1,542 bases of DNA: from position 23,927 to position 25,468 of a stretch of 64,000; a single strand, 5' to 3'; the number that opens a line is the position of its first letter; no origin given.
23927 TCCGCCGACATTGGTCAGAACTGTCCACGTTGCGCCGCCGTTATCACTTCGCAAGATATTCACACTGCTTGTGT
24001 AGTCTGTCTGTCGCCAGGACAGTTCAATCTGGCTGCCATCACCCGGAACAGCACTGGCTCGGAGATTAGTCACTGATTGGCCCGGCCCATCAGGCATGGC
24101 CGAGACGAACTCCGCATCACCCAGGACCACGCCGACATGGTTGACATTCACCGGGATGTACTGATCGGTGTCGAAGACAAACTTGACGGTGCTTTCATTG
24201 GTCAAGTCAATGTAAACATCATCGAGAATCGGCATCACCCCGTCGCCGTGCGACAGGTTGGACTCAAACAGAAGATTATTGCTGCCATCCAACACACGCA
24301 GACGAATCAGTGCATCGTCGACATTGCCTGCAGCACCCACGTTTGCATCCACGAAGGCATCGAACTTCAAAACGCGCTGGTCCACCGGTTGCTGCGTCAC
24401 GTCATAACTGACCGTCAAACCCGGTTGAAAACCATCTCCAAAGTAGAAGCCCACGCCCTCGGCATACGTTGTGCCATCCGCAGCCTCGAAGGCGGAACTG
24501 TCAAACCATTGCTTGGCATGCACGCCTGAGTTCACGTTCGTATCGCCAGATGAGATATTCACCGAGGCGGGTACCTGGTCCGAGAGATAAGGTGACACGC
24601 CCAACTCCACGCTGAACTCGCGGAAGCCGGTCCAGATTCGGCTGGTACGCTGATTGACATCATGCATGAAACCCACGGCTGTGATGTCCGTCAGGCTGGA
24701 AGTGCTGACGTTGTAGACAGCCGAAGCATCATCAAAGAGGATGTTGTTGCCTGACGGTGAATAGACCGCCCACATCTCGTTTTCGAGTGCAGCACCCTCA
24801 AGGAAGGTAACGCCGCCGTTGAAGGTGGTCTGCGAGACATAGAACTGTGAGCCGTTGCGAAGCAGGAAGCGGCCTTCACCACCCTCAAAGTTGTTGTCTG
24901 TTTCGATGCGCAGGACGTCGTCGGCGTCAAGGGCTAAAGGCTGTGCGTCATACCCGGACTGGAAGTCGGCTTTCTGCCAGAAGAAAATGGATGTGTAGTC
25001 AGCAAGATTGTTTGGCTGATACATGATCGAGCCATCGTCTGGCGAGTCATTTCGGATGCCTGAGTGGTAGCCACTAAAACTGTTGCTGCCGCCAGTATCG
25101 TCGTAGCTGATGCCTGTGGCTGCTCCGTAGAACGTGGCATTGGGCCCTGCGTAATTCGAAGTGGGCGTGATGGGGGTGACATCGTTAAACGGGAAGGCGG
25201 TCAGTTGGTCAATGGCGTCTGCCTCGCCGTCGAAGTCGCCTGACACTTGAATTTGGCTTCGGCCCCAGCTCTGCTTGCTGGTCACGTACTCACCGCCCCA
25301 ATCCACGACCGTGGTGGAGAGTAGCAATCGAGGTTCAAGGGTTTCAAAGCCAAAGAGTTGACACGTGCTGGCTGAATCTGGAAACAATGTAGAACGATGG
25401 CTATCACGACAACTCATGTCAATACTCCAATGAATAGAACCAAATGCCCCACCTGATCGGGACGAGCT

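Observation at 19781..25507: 1908-aa modular surface protein with an unusual domain combination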

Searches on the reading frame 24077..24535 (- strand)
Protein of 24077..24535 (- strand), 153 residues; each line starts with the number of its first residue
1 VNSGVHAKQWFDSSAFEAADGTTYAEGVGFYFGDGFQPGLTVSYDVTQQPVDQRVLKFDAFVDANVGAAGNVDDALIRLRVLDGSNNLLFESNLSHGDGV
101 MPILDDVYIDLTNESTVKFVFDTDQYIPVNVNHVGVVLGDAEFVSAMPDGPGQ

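Call 7: search_protein_families(library=pfam, proteins=[window:24077-24535:-], max_evalue=10)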
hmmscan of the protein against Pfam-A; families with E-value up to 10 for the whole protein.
seq(153 aa): 0 families

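Call 26: search_solved_structures(query=A2, max_evalue=10, show_alignments=2)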
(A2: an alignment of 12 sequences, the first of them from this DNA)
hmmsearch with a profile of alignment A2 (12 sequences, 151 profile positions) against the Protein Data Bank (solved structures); distinct sequences matched with E-value up to 10: 0.

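Call 27: search_protein_families(library=pfam, alignment_id=A2, max_evalue=10)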
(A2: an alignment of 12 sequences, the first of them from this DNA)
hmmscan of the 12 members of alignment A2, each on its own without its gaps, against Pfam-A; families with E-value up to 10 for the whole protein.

A. member 1, seq(146 aa): 0 families

B. families by the number of members that match (of 12 scanned): 0 families

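Call 41: predict_structure(alignment_id=A2)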
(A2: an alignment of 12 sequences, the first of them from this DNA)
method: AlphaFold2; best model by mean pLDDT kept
length: 146 residues; sequences in the alignment: 12
mean_pLDDT: 89.0   pTM: 0.85
mean pLDDT of the five models: 89.0, 89.0, 88.0, 87.4, 85.9
residues with pLDDT >= 90: 97; 70-90: 35; 50-70: 13; < 50: 1
segments of 3 or more residues with pLDDT < 50: none
pLDDT, mean of each block of 10 residues (from residue 1): 92 94 94 78 95 96 78 85 97 85 96 95 73 94 81
secondary structure, 60 per line:
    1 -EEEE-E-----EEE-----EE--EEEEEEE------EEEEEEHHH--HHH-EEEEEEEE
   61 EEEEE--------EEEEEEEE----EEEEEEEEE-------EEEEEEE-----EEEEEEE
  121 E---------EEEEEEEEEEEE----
elements in order: E2-5 E13-15 E25-31 E38-43 E53-65 E74-81 E86-94 E102-108 E114-121 E131-142

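Call 47: fold_search(model_id=the predicted structure, library=pdb)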
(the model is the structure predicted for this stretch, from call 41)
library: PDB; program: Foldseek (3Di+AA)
matches with E <= 10: 1364; with E <= 0.001: 9
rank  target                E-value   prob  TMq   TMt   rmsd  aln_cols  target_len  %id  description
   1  7jrm                  1.1e-05  1.00  0.67  0.24   3.2       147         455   16  The structure of CBM51-2 and INT domains from Clostridium perfringens ZmpB (released 2021-02-03)
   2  7js4                  2.7e-05  1.00  0.67  0.12   3.3       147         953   16  The structure of the M60 catalytic domain with the CBM51-1 and CBM51-2 domains from Clostridium perfringens ZmpB (released 2021-02-03)
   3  2vmi                  1.3e-04  1.00  0.67  0.67   3.3       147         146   21  The structure of seleno-methionine labelled CBM51 from Clostridium perfringens GH95 (released 2008-02-19)
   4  2vng_B                1.6e-04  1.00  0.57  0.50   5.1       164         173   16  Family 51 carbohydrate binding module from a family 98 glycoside hydrolase produced by Clostridium perfringens in comp (released 2008-02-19)
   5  2vng_A                3.1e-04  1.00  0.65  0.57   3.8       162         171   15  Family 51 carbohydrate binding module from a family 98 glycoside hydrolase produced by Clostridium perfringens in comp (released 2008-02-19)
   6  5azx_A                3.8e-04  1.00  0.49  0.66   3.9       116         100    9  Crystal structure of p24delta1 GOLD domain (native 1) (released 2016-09-14)
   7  5azy_A                5.3e-04  1.00  0.44  0.61   4.2       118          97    9  Crystal structure of p24delta1 GOLD domain (Native 2) (released 2016-09-14)
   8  2vnr                  7.5e-04  1.00  0.61  0.54   4.9       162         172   14  Family 51 carbohydrate binding module from a family 98 glycoside hydrolase produced by Clostridium perfringens. (released 2008-02-19)
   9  5azy_B                7.5e-04  1.00  0.45  0.61   4.3       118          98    9  Crystal structure of p24delta1 GOLD domain (Native 2) (released 2016-09-14)
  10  4jqr                  1.6e-03  1.00  0.47  0.34   5.9       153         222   16  Crystal structure of a DUF4465 family protein (BACCAC_02373) from Bacteroides caccae ATCC 43185 at 2.05 A resolution (released 2013-04-10)
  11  7vrp_I                1.6e-03  0.94  0.32  0.16   8.8       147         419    8  Structure of infectious bursal disease virus Gx strain (released 2022-03-30)
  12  5azx_B                1.7e-03  1.00  0.46  0.62   4.1       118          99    8  Crystal structure of p24delta1 GOLD domain (native 1) (released 2016-09-14)
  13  8ic1_A                1.7e-03  1.00  0.46  0.19   5.8       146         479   16  endo-alpha-D-arabinanase EndoMA1 D51N mutant from Microbacterium arabinogalactanolyticum in complex with arabinooligos (released 2023-08-16)
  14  1umi_A                1.7e-03  0.98  0.36  0.31   7.4       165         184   11  Structural basis of sugar-recognizing ubiquitin ligase (released 2004-04-06)
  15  2y64_A                2.0e-03  1.00  0.47  0.43   5.4       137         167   11  Xylopentaose binding mutated (X-2 L110F) CBM4-2 Carbohydrate Binding Module from a Thermostable Rhodothermus marinus X (released 2012-03-07)
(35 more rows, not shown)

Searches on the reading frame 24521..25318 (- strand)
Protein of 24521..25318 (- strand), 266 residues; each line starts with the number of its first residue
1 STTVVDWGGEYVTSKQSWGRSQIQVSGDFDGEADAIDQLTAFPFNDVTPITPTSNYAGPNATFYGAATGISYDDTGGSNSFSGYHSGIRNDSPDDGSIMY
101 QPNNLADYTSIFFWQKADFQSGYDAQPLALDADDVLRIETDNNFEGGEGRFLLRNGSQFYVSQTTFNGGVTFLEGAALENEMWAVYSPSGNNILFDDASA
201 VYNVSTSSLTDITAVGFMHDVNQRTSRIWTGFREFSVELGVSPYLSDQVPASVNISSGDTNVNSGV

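Call 7: search_protein_families(library=pfam, proteins=[window:24521-25318:-], max_evalue=10)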
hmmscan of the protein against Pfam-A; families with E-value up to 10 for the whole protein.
seq(266 aa): 0 families

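Call 35: search_solved_structures(query=A3, max_evalue=10, show_alignments=1)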
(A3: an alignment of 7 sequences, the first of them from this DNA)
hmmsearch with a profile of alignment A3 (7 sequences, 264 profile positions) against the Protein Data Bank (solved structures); distinct sequences matched with E-value up to 10: 12.
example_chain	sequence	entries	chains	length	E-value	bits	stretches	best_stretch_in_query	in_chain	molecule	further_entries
3qiu_D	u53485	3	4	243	0.018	18.2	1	97-202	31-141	TCR 226 beta chain | 5c.c7 beta chain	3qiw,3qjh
4p2r_E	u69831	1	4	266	0.022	17.9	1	97-202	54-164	5cc7 T-cell receptor beta chain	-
4p2q_E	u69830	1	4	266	0.022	17.9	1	97-202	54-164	5cc7 T-cell receptor beta chain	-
4rkc_A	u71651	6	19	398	0.046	16.9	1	160-206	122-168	Aromatic amino acid aminotransferase | Aminotransferase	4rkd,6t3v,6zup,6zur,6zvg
8pqq_C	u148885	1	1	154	0.87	12.7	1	179-216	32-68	Nucleoside 2-deoxyribosyltransferase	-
9emw_A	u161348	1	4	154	0.87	12.7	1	179-216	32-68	Nucleoside 2-deoxyribosyltransferase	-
9emx_A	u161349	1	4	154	0.87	12.7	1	179-216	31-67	Nucleoside 2-deoxyribosyltransferase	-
8pqs_A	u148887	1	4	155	0.87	12.7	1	179-216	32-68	Nucleoside 2-deoxyribosyltransferase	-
8pqq_A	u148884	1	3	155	0.88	12.7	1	179-216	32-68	Nucleoside 2-deoxyribosyltransferase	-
8pqr_B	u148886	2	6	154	0.88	12.7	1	179-216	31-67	Nucleoside 2-deoxyribosyltransferase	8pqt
8qc0_A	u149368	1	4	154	0.88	12.7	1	179-216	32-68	Nucleoside 2-deoxyribosyltransferase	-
8rh3_A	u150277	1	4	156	0.9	12.6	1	179-216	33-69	Nucleoside 2-deoxyribosyltransferase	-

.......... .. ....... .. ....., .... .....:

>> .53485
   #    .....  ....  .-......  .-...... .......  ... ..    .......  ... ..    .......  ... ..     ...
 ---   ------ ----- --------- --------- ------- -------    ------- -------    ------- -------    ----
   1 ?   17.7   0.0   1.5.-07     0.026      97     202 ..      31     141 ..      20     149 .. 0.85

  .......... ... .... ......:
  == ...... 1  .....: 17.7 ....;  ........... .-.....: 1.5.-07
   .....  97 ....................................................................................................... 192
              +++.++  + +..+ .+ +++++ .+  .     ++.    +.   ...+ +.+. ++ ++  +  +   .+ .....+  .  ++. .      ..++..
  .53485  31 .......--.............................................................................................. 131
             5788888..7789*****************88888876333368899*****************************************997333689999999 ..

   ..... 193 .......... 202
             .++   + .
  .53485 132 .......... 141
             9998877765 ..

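Call 48: predict_structure(alignment_id=A3)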
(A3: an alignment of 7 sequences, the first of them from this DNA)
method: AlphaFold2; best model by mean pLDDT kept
length: 262 residues; sequences in the alignment: 7
mean_pLDDT: 81.2   pTM: 0.81
mean pLDDT of the five models: 81.2, 80.6, 80.1, 80.1, 75.5
residues with pLDDT >= 90: 105; 70-90: 99; 50-70: 36; < 50: 22
segments of 3 or more residues with pLDDT < 50: 242-262
pLDDT, mean of each block of 10 residues (from residue 1): 76 64 85 83 87 66 90 78 65 77 85 88 81 91 83 97 93 96 95 93 96 94 81 85 47 44 37
secondary structure, 60 per line:
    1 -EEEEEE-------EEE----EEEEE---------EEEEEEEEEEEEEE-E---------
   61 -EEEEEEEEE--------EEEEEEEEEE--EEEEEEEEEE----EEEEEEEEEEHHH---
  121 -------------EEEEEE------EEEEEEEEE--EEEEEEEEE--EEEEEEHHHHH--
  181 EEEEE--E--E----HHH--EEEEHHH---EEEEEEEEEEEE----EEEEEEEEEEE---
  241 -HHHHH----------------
elements in order: E2-7 E15-17 E22-26 E36-49 E62-70 E79-88 E91-100 E105-114 E134-139 E146-154 E157-165 E168-173 H174-178 E181-185 E201-204 E211-222 E227-237 H242-246

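Call 49: search_protein_representatives(alignment_id=A3)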
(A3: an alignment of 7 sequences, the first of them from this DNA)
Query: 7 sequences, 264 profile positions. Proteins with E-value up to 0.001 (for the whole library): 1182; up to 1e-10: 754; up to 1e-30: 108. The best 150 are listed.
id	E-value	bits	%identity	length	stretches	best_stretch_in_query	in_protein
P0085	4.7e-110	384.0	-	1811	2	3-248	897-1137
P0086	9.1e-109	379.8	-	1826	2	4-240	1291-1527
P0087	3.9e-106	371.2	-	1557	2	2-249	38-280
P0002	1.1e-100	353.4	-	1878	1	2-264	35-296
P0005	6.6e-98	344.2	-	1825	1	2-264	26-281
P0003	1.5e-94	333.2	-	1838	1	2-264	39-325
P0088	1.7e-92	326.4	-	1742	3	4-244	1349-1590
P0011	9.1e-88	311.0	-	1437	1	2-243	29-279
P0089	6.5e-71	255.7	-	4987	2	3-247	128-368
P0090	8.1e-71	255.4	-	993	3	4-228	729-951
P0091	1.9e-63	231.3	-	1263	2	5-239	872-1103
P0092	1.7e-62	228.2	-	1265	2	3-239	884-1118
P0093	2.8e-62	227.4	-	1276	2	3-248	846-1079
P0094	1.2e-60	222.1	-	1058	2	4-246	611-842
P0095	9.6e-60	219.1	-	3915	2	2-245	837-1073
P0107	8.7e-45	170.1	-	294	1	3-246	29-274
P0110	1.1e-42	163.2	-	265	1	5-244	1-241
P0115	2.0e-41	159.0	-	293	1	4-249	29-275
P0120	7.2e-39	150.7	-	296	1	3-252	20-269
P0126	6.5e-38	147.5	-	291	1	3-242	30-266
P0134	1.5e-35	139.7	-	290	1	2-238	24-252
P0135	1.9e-35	139.4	-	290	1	3-240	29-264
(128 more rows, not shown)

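Call 53: search_protein_families(library=pfam, proteins=[P0126, P0107, P0115, P0120, P0134, P0135, P0110], max_evalue=0.1)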
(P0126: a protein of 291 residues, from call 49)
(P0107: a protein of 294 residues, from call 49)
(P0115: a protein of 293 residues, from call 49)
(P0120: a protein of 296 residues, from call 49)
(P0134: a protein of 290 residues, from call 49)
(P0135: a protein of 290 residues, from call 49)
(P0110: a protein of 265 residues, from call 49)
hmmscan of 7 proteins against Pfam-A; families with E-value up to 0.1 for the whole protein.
P0126 (291 aa): 1 family
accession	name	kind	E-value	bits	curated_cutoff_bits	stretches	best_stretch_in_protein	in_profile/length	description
PF07589.16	PEP-CTERM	-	0.0016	18.9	20.7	1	266-288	1-24/24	PEP-CTERM motif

P0107 (294 aa): 2 families
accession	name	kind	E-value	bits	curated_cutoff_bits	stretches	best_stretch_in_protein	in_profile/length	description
PF23981.1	DUF7305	-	0.027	14.8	27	1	46-132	42-128/185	Domain of unknown function (DUF7305)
PF07589.16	PEP-CTERM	-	0.029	14.9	20.7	1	272-292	2-23/24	PEP-CTERM motif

P0115 (293 aa): 1 family
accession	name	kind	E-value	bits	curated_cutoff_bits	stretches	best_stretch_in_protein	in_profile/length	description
PF07589.16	PEP-CTERM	-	4e-06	27.1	20.7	1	269-291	1-24/24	PEP-CTERM motif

P0120 (296 aa): 1 family
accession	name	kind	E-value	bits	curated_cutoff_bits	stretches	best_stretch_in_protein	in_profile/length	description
PF07589.16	PEP-CTERM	-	0.0053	17.2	20.7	1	262-282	2-22/24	PEP-CTERM motif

P0134 (290 aa): 1 family
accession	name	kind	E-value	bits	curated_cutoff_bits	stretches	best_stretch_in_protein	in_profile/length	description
PF07589.16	PEP-CTERM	-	0.017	15.7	20.7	1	256-278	1-23/24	PEP-CTERM motif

P0135 (290 aa): 1 family
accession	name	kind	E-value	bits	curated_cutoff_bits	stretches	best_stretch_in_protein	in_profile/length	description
PF07589.16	PEP-CTERM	-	5.7e-06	26.6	20.7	1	267-288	2-24/24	PEP-CTERM motif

P0110 (265 aa): 1 family
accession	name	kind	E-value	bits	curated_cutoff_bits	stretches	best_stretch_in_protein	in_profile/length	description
PF07589.16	PEP-CTERM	-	0.057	14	20.7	0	239-264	1-24/24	PEP-CTERM motif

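Call 54: search_protein_families(library=ncbifam, proteins=[P0126, P0107, P0115, P0120, P0134, P0135], max_evalue=0.1)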
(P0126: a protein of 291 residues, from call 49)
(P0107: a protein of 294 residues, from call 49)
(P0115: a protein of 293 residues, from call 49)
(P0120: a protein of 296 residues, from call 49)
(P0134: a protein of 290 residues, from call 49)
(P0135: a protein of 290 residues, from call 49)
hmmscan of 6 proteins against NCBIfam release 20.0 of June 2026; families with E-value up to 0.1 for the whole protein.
P0126 (291 aa): 9 families
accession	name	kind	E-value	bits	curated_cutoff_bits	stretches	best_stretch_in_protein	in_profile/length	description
NF038120.1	PEP_CTERM_QFxxD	subfamily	5.3e-05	23.2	80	1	228-287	149-213/215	NF038120 family PEP-CTERM protein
NF038129.1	PEP_NF038129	equivalog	0.00051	19.9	65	1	253-288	157-192/194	NF038129 family PEP-CTERM protein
TIGR02595.1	PEP_CTERM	domain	0.0018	19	16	1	267-287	1-21/24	PEP-CTERM sorting domain-containing protein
NF038124.1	PEP_CTERM_TLD_A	exception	0.0034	17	100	1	258-288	202-232/235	PEP_CTERM-anchored TLD domain-containing protein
NF033554.9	floc_PepA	equivalog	0.018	14.8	80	0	14-288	9-258/261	flocculation-associated PEP-CTERM protein PepA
NF038118.1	PEP_CTERM_CCXG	equivalog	0.027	14.1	90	1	256-288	165-197/199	CCXG family PEP-CTERM protein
NF033947.0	PEP-cistern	hypoth_equivalog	0.033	13.9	60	1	260-288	166-194/195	cistern family PEP-CTERM protein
NF038119.1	PEP_CTERM_MHFG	equivalog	0.064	13.6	100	1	251-288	220-257/260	MHFG family PEP-CTERM protein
NF038125.1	PEP_CTERM_THxN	subfamily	0.088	12.4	85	0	257-288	215-244/246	THxN family PEP-CTERM protein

P0107 (294 aa): 7 families
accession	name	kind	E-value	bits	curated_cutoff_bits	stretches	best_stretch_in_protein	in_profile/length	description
NF038125.1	PEP_CTERM_THxN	subfamily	0.00067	19.3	85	1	253-292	202-243/246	THxN family PEP-CTERM protein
NF038129.1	PEP_NF038129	equivalog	0.00073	19.4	65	1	248-293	147-192/194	NF038129 family PEP-CTERM protein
NF038120.1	PEP_CTERM_QFxxD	subfamily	0.0009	19.2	80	1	230-294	150-215/215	NF038120 family PEP-CTERM protein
NF038118.1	PEP_CTERM_CCXG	equivalog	0.0024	17.6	90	1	255-292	159-196/199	CCXG family PEP-CTERM protein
TIGR02595.1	PEP_CTERM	domain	0.0077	17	16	1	272-293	1-22/24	PEP-CTERM sorting domain-containing protein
NF038124.1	PEP_CTERM_TLD_A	exception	0.011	15.4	100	1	266-293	206-232/235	PEP_CTERM-anchored TLD domain-containing protein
NF038126.1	PEP_CTERM_FxDxF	subfamily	0.012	15.8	50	1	266-292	137-165/165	FxDxF family PEP-CTERM protein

P0115 (293 aa): 8 families
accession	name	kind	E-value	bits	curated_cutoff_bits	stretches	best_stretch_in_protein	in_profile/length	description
NF033554.9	floc_PepA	equivalog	7.7e-12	45.5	80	1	7-293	4-260/261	flocculation-associated PEP-CTERM protein PepA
NF038125.1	PEP_CTERM_THxN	subfamily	1.4e-05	24.8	85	1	226-293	165-246/246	THxN family PEP-CTERM protein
TIGR02595.1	PEP_CTERM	domain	1.7e-05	25.3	16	1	270-293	1-23/24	PEP-CTERM sorting domain-containing protein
NF038124.1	PEP_CTERM_TLD_A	exception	0.00012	21.7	100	1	200-292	149-233/235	PEP_CTERM-anchored TLD domain-containing protein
NF038120.1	PEP_CTERM_QFxxD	subfamily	0.00014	21.8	80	1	199-292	126-215/215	NF038120 family PEP-CTERM protein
NF041927.1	Xrt_dep_XDP1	equivalog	0.00029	20.9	125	1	244-293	193-242/242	exosortase-dependent surface protein XDP1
NF038118.1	PEP_CTERM_CCXG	equivalog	0.00055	19.7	90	1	265-293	167-199/199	CCXG family PEP-CTERM protein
NF038129.1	PEP_NF038129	equivalog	0.0018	18.1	65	1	226-292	127-193/194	NF038129 family PEP-CTERM protein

P0120 (296 aa): 1 family
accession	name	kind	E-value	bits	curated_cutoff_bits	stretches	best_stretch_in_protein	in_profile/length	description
NF038120.1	PEP_CTERM_QFxxD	subfamily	9e-05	22.4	80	1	194-284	130-214/215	NF038120 family PEP-CTERM protein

P0134 (290 aa): 3 families
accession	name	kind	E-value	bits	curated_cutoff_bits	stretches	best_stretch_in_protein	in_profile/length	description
NF033554.9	floc_PepA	equivalog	0.00067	19.5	80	1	9-280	6-260/261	flocculation-associated PEP-CTERM protein PepA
NF038120.1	PEP_CTERM_QFxxD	subfamily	0.006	16.5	80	1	218-281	150-214/215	NF038120 family PEP-CTERM protein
TIGR02595.1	PEP_CTERM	domain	0.014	16.2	16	1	257-280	1-23/24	PEP-CTERM sorting domain-containing protein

P0135 (290 aa): 10 families
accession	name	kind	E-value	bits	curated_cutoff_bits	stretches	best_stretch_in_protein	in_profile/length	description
NF038120.1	PEP_CTERM_QFxxD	subfamily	2.1e-10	40.9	80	1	220-289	140-215/215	NF038120 family PEP-CTERM protein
NF038125.1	PEP_CTERM_THxN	subfamily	5.5e-06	26.1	85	1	249-289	206-245/246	THxN family PEP-CTERM protein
TIGR02595.1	PEP_CTERM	domain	6.7e-06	26.6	16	1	267-289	1-23/24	PEP-CTERM sorting domain-containing protein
NF041927.1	Xrt_dep_XDP1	equivalog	0.00046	20.2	125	1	262-289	206-241/242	exosortase-dependent surface protein XDP1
NF033554.9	floc_PepA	equivalog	0.00083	19.2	80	1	12-289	6-259/261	flocculation-associated PEP-CTERM protein PepA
NF038124.1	PEP_CTERM_TLD_A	exception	0.0017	18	100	1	243-288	187-234/235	PEP_CTERM-anchored TLD domain-containing protein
NF038118.1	PEP_CTERM_CCXG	equivalog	0.0062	16.2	90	1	263-289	172-198/199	CCXG family PEP-CTERM protein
NF033191.4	JDVT-CTERM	domain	0.009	15.9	27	1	271-289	16-34/35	JDVT-CTERM domain-containing protein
NF038129.1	PEP_NF038129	equivalog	0.013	15.3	65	0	188-289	101-193/194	NF038129 family PEP-CTERM protein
TIGR03901.2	MYXO-CTERM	domain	0.04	14.3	20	1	270-288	12-32/34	MYXO-CTERM sorting domain-containing protein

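Call 55: fold_search(model_id=the predicted structure, library=pdb)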
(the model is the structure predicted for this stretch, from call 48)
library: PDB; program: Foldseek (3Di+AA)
matches with E <= 10: 638; with E <= 0.001: 2
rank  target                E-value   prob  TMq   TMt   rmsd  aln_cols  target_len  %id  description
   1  3gdb                  6.2e-04  1.00  0.31  0.15   6.3       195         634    9  Crystal structure of Spr0440 glycoside hydrolase domain, Endo-D from Streptococcus pneumoniae R6 (released 2009-03-17)
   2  6xj9_A                8.0e-04  0.95  0.24  0.11  12.2       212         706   13  Structure of PfGH50B (released 2020-09-16)
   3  2w91                  1.6e-03  1.00  0.30  0.15   6.2       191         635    9  Structure of a Streptococcus pneumoniae family 85 glycoside hydrolase, Endo-D. (released 2009-01-27)
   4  7zkq_A                3.1e-03  0.93  0.28  0.32  12.0       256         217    8  Early Pp module assembly intermediate of complex I (released 2022-11-23)
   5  6al8_B                3.6e-03  0.77  0.23  0.28  12.8       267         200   11  Crystal structure HpiC1 Y101F/F138S (released 2018-03-07)
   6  6al7_B                5.1e-03  0.57  0.22  0.26  16.3       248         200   14  Crystal structure HpiC1 F138S (released 2018-03-07)
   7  2c26                  6.0e-03  0.60  0.25  0.26  22.2       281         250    7  Structural basis for the promiscuous specificity of the carbohydrate- binding modules from the beta-sandwich super famil (released 2005-10-18)
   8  6xj9_B                8.2e-03  0.77  0.24  0.12  12.2       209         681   13  Structure of PfGH50B (released 2020-09-16)
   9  6a99_A                8.6e-03  0.66  0.25  0.30  12.2       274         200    8  Crystal structure of a Stig cyclases Fisc from Fischerella sp. TAU in complex with (3Z)-3-(1-methyl-2-pyrrolidinyliden (released 2018-12-19)
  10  7zkp_A                9.5e-03  0.82  0.28  0.32  13.5       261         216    8  Late assembly intermediate of the proximal proton pumping module of complex I with assembly factors NDUFAF1 and CIA84 (released 2022-11-23)
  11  5z6p_A                1.3e-02  0.38  0.18  0.09  14.5       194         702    9  The crystal structure of an agarase, AgWH50C (released 2019-01-02)
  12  1dhk_B                1.7e-02  0.75  0.26  0.32  10.8       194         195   10  STRUCTURE OF PORCINE PANCREATIC ALPHA-AMYLASE (released 1997-12-24)
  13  2a71_A                2.4e-02  0.69  0.24  0.28  12.2       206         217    8  Crystal structure of Emp47p carbohydrate recognition domain (CRD), orthorhombic crystal form (released 2006-01-31)
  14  2cdp_D                2.4e-02  0.57  0.20  0.33  11.5       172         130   10  Structure of a CBM6 in complex with neoagarohexaose (released 2006-02-08)
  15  9cyn_A                2.7e-02  0.80  0.31  0.36  11.7       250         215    8  Flagellar filament sheath protein FlaA1 (released 2026-03-18)
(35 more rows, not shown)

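Call 88: search_protein_families(library=ncbifam, alignment_id=A5, max_evalue=0.001)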
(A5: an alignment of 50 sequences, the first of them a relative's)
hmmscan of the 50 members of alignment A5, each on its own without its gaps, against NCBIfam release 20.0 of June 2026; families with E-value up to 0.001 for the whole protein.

A. member 1, P0107 (294 aa): 3 families
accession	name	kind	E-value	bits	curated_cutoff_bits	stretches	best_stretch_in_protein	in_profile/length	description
NF038125.1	PEP_CTERM_THxN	subfamily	0.00067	19.3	85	0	253-292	202-243/246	THxN family PEP-CTERM protein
NF038129.1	PEP_NF038129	equivalog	0.00073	19.4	65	1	248-293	147-192/194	NF038129 family PEP-CTERM protein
NF038120.1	PEP_CTERM_QFxxD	subfamily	0.0009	19.2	80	1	230-294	150-215/215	NF038120 family PEP-CTERM protein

B. families by the number of members that match (of 50 scanned): 14 families
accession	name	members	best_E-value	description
NF038120.1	PEP_CTERM_QFxxD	21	2.1e-10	NF038120 family PEP-CTERM protein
TIGR02595.1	PEP_CTERM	17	2e-06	PEP-CTERM sorting domain-containing protein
NF038129.1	PEP_NF038129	13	1e-06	NF038129 family PEP-CTERM protein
NF033554.9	floc_PepA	11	7.7e-12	flocculation-associated PEP-CTERM protein PepA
NF038125.1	PEP_CTERM_THxN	10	9.8e-09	THxN family PEP-CTERM protein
NF038118.1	PEP_CTERM_CCXG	5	4.2e-05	CCXG family PEP-CTERM protein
NF038124.1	PEP_CTERM_TLD_A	5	6.6e-05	PEP_CTERM-anchored TLD domain-containing protein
NF041538.1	PEP_EDSA_1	4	5.7e-06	EDSAP-1 family PEP-CTERM protein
NF041927.1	Xrt_dep_XDP1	4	0.00028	exosortase-dependent surface protein XDP1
NF038126.1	PEP_CTERM_FxDxF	2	0.00033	FxDxF family PEP-CTERM protein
NF041578.1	betaarabinsidaseHypBA2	1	8.2e-07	beta-L-arabinobiosidase HypBA2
TIGR03370.1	VPLPA-CTERM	1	5e-05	VPLPA-CTERM sorting domain-containing protein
NF038112.1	myxo_dep_M36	1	0.00016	myxosortase-dependent M36 family metallopeptidase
NF038119.1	PEP_CTERM_MHFG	1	0.00092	MHFG family PEP-CTERM protein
